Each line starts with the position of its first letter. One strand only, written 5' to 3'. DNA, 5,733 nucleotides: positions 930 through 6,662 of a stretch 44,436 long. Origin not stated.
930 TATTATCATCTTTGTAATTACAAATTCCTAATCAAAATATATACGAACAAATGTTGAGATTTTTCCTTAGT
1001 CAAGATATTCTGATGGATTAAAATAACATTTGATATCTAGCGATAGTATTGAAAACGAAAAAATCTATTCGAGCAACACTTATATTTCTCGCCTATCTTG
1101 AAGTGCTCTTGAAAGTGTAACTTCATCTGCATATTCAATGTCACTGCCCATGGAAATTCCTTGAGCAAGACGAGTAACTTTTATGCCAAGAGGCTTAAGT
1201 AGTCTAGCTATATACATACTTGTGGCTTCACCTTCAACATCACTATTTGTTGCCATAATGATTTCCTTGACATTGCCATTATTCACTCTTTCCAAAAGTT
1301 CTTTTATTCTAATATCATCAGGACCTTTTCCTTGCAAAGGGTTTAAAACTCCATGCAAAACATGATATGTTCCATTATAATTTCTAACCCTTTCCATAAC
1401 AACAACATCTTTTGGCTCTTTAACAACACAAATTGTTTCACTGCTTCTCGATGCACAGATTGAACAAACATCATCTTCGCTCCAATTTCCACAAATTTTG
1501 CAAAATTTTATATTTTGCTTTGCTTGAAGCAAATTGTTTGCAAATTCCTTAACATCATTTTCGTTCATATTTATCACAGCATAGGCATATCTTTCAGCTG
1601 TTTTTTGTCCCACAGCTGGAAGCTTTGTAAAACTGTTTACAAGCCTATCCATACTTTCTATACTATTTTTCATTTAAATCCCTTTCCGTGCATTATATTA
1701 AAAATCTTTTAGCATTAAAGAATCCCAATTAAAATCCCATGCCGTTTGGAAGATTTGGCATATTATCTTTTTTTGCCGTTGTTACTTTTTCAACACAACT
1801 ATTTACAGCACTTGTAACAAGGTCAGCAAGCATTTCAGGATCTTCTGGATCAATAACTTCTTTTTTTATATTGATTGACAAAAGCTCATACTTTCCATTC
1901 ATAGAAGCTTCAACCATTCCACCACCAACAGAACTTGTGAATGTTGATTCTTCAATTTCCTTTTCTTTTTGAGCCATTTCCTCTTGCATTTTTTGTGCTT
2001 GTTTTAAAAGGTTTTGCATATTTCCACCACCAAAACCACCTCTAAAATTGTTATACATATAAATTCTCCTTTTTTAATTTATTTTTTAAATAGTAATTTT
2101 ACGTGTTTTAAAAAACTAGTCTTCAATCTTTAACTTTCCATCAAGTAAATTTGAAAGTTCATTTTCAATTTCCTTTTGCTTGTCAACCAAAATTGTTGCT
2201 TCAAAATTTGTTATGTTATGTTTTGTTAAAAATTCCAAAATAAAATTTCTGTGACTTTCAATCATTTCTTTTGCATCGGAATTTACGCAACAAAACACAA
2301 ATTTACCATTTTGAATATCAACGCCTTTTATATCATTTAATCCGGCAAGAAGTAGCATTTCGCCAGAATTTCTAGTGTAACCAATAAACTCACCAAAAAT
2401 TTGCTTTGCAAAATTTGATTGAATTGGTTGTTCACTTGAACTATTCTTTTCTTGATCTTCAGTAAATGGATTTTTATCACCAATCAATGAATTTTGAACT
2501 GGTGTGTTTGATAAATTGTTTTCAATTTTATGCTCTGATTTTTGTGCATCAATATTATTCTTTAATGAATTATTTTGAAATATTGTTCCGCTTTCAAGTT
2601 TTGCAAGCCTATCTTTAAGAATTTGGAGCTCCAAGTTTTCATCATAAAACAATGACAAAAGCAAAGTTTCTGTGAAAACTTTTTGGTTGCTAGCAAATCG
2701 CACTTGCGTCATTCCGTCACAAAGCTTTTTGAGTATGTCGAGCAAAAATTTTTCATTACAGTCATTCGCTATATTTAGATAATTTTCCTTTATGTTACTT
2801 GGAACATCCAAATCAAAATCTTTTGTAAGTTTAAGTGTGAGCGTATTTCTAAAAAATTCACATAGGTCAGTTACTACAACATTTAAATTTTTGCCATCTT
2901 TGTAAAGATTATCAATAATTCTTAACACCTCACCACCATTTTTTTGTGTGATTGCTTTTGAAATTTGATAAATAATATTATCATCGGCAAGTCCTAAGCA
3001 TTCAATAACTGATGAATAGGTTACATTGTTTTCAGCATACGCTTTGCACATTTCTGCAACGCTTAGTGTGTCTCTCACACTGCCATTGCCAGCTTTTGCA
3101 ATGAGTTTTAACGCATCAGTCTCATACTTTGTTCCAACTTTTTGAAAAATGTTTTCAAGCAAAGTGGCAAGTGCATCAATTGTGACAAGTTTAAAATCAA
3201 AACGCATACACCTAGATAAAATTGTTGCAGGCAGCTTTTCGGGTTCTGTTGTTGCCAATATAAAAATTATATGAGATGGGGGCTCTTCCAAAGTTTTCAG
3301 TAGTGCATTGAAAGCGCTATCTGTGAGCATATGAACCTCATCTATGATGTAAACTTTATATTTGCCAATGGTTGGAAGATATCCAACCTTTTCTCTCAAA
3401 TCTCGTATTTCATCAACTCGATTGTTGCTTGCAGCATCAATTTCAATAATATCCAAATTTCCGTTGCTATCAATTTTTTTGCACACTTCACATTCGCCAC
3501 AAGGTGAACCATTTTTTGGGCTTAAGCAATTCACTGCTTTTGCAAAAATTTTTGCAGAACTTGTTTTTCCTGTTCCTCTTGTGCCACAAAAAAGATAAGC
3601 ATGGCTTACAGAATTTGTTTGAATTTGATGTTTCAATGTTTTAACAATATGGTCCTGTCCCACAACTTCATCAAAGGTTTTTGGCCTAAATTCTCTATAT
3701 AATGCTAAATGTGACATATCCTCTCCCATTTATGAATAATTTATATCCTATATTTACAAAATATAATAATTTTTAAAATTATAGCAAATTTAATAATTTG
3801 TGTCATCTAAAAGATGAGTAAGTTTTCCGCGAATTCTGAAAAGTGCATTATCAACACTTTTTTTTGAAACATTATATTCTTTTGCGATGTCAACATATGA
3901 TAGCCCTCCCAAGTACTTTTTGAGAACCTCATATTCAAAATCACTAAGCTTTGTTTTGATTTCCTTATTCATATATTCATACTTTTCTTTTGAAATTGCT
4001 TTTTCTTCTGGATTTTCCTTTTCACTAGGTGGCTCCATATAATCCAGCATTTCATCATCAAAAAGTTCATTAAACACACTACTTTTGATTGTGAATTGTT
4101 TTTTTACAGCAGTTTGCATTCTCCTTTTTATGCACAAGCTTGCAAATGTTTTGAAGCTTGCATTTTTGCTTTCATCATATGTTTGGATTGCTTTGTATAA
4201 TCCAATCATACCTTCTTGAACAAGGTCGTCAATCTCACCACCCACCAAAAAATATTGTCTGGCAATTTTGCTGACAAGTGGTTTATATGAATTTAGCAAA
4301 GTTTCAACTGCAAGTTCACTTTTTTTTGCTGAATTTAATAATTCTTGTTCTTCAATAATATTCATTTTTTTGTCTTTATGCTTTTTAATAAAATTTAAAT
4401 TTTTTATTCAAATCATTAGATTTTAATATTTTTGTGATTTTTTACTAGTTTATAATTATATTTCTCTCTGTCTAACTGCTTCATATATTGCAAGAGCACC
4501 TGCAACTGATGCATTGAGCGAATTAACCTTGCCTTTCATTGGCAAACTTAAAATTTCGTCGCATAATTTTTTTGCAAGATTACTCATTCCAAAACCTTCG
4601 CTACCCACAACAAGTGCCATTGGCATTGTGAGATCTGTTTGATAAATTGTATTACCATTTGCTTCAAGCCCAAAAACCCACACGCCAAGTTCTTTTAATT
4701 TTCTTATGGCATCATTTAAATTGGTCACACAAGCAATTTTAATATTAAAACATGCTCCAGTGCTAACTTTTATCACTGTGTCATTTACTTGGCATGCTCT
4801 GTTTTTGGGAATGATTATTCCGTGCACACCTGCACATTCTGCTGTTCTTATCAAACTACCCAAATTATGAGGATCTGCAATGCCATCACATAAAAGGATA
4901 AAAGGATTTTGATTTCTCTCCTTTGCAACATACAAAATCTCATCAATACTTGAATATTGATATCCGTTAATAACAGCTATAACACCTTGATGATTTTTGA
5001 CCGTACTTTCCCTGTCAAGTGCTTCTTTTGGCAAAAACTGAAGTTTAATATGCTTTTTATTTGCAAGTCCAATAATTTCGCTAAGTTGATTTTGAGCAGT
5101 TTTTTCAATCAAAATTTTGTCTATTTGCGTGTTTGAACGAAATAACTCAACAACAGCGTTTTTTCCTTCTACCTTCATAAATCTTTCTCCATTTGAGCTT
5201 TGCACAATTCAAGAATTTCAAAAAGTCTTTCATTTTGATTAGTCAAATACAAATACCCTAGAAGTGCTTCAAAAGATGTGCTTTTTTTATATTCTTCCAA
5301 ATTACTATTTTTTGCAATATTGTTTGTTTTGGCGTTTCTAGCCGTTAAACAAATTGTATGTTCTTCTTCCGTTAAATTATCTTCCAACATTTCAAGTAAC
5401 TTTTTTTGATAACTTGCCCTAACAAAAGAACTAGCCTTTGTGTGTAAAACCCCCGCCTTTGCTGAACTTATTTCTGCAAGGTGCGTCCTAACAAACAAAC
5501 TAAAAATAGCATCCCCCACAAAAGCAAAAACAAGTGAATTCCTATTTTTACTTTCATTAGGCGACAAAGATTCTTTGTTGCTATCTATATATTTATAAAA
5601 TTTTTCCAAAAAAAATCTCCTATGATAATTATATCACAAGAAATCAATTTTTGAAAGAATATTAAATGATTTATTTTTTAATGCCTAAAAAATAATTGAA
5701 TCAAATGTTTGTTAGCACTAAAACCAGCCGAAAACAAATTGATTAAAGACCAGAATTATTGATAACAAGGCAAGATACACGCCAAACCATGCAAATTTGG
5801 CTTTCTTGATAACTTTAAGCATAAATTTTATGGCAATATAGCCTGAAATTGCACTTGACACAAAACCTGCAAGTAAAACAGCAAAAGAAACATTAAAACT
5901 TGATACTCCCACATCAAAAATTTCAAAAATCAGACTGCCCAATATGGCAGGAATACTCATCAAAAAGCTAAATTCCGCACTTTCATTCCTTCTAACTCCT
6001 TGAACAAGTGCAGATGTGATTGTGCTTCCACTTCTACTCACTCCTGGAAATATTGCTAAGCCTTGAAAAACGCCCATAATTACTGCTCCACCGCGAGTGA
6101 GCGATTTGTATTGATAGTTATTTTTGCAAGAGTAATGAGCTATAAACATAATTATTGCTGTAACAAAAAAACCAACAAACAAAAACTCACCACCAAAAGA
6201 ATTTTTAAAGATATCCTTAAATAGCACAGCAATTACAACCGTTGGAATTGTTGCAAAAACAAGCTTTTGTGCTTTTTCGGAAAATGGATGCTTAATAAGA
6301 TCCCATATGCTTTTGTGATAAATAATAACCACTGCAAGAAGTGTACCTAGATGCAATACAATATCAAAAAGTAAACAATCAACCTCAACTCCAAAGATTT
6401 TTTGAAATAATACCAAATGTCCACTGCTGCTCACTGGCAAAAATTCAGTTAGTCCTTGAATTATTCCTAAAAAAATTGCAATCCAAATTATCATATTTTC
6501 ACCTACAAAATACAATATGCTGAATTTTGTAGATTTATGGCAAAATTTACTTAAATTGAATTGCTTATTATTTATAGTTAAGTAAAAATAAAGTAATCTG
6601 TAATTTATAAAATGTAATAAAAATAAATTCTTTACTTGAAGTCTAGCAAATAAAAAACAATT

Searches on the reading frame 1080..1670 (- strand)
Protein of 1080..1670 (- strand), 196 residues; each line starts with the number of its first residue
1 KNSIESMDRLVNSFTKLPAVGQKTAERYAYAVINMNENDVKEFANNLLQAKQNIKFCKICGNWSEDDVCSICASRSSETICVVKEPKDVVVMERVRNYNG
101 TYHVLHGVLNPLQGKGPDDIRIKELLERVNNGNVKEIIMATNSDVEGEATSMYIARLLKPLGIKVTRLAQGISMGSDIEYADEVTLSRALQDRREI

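Call 86: search_protein_families(library=pfam, proteins=[window:1080-1670:-], max_evalue=0.001)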
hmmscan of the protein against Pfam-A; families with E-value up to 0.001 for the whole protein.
window:1080-1670:- (196 aa): 5 families
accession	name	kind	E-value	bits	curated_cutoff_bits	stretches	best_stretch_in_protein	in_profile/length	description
PF13662.12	Toprim_4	-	2.3e-24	85.9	25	1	79-169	2-85/85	Toprim domain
PF21175.2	RecR_C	-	5.2e-12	45.4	22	1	171-194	1-24/24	RecR, C-terminal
PF21176.3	RecR_HhH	-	1e-11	44.9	27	1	8-50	2-44/45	RecR, helix-hairpin-helix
PF01751.28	Toprim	-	1.9e-11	44.4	23.1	1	79-166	1-94/96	Toprim domain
PF02132.21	RecR_ZnF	-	3.3e-10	39.9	22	1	54-74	1-21/21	RecR, Cys4-zinc finger domain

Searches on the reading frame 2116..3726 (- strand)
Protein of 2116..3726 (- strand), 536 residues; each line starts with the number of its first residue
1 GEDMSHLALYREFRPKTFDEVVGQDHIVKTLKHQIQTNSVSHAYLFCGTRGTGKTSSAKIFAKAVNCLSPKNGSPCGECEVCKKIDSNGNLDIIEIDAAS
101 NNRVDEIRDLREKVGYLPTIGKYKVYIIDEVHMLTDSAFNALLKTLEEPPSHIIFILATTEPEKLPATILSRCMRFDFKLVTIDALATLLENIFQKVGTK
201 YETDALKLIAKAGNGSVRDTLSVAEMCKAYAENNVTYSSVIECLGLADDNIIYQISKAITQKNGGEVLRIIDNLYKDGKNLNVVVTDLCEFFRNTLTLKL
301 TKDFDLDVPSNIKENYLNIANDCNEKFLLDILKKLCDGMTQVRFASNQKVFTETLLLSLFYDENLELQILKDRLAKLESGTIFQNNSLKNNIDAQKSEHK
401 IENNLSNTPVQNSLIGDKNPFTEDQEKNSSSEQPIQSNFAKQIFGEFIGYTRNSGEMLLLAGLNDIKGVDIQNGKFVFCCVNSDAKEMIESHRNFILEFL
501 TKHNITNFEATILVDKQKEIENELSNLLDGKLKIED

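Call 86: search_protein_families(library=pfam, proteins=[window:2116-3726:-], max_evalue=0.001)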
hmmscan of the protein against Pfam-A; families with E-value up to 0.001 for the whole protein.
window:2116-3726:- (536 aa): 6 families
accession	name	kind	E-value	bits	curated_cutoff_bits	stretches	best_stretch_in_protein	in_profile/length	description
PF13177.12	DNA_pol3_delta2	-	2.7e-48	164.4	27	1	23-179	1-158/161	DNA polymerase III, delta subunit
PF12169.13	DNA_pol3_gamma3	-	3e-14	53.5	24.4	1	236-363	2-131/143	DNA polymerase III subunits gamma and tau domain III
PF00004.35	AAA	-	3.2e-12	47.5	21.2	1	45-179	2-126/131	ATPase family associated with various cellular activities (AAA)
PF22608.2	DNAX_ATPase_lid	-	3.6e-09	36.7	27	1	189-223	5-39/49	DNA polymerase III clamp loader subunit, ATPase lid domain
PF05496.18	RuvB_N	-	1.6e-06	28.4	27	1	14-67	2-59/159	Holliday junction DNA helicase RuvB P-loop domain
PF13401.12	AAA_22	-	8e-05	23.4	27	1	44-160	8-123/130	AAA domain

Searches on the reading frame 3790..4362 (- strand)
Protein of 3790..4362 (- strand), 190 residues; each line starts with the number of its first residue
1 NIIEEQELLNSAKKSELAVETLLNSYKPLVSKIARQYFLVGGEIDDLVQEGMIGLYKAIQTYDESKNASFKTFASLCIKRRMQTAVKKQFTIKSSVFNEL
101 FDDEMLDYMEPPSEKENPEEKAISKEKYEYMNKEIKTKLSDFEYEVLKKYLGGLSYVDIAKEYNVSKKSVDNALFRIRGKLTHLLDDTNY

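Call 86: search_protein_families(library=pfam, proteins=[window:3790-4362:-], max_evalue=0.001)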
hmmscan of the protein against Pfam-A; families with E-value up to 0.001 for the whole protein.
window:3790-4362:- (190 aa): 3 families
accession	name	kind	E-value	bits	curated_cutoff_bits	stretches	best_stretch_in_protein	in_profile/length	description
PF04542.20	Sigma70_r2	-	8e-18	64.5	24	1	22-89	1-68/71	Sigma-70 region 2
PF08281.18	Sigma70_r4_2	-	1.6e-06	28.1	25.7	1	147-181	20-54/54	Sigma-70, region 4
PF00196.25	GerE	-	0.00015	21.7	23.5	1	139-181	3-45/57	Bacterial regulatory proteins, luxR family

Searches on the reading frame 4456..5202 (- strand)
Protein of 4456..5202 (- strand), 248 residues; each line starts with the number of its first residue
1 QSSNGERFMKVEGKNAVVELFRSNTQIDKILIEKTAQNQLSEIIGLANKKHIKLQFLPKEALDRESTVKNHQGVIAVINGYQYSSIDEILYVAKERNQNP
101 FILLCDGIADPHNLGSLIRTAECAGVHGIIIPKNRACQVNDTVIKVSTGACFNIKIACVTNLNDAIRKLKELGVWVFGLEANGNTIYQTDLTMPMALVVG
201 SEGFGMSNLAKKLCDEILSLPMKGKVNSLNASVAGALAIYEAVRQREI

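Call 86: search_protein_families(library=pfam, proteins=[window:4456-5202:-], max_evalue=0.001)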
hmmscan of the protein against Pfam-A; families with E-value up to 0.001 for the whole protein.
window:4456-5202:- (248 aa): 2 families
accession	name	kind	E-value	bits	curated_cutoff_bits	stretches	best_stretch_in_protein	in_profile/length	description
PF00588.24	SpoU_methylase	-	7.4e-41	140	29.7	1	101-240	2-142/142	SpoU rRNA Methylase family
PF08032.17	SpoU_sub_bind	-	2.7e-17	63.3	22.8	1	11-83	2-75/76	RNA 2'-O ribose methyltransferase substrate binding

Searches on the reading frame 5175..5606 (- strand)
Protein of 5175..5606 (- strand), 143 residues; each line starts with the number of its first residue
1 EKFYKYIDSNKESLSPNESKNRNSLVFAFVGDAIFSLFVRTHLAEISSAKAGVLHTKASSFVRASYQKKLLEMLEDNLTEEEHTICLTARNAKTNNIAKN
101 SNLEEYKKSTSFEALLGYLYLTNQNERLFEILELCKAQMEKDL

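Call 86: search_protein_families(library=pfam, proteins=[window:5175-5606:-], max_evalue=0.001)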
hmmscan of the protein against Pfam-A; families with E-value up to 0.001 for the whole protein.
window:5175-5606:- (143 aa): 1 family
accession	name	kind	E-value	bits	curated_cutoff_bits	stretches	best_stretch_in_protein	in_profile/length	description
PF00636.31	Ribonuclease_3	-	6.4e-21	75.5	27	1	27-124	3-102/102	Ribonuclease III domain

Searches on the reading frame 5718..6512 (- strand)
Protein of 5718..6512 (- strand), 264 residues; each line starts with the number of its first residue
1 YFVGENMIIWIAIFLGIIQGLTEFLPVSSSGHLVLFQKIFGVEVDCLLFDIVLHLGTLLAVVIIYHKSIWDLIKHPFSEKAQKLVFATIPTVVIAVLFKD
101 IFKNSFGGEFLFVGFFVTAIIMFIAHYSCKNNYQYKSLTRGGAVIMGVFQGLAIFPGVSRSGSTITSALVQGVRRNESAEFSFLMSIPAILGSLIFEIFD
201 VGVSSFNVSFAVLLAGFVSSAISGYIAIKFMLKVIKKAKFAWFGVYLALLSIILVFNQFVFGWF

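Call 86: search_protein_families(library=pfam, proteins=[window:5718-6512:-], max_evalue=0.001)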
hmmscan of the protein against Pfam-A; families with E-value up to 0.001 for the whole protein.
window:5718-6512:- (264 aa): 1 family
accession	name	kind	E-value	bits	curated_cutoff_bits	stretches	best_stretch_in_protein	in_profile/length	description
PF02673.24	BacA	-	1.1e-70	238.7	33.4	1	12-253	1-257/257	Bacitracin resistance protein BacA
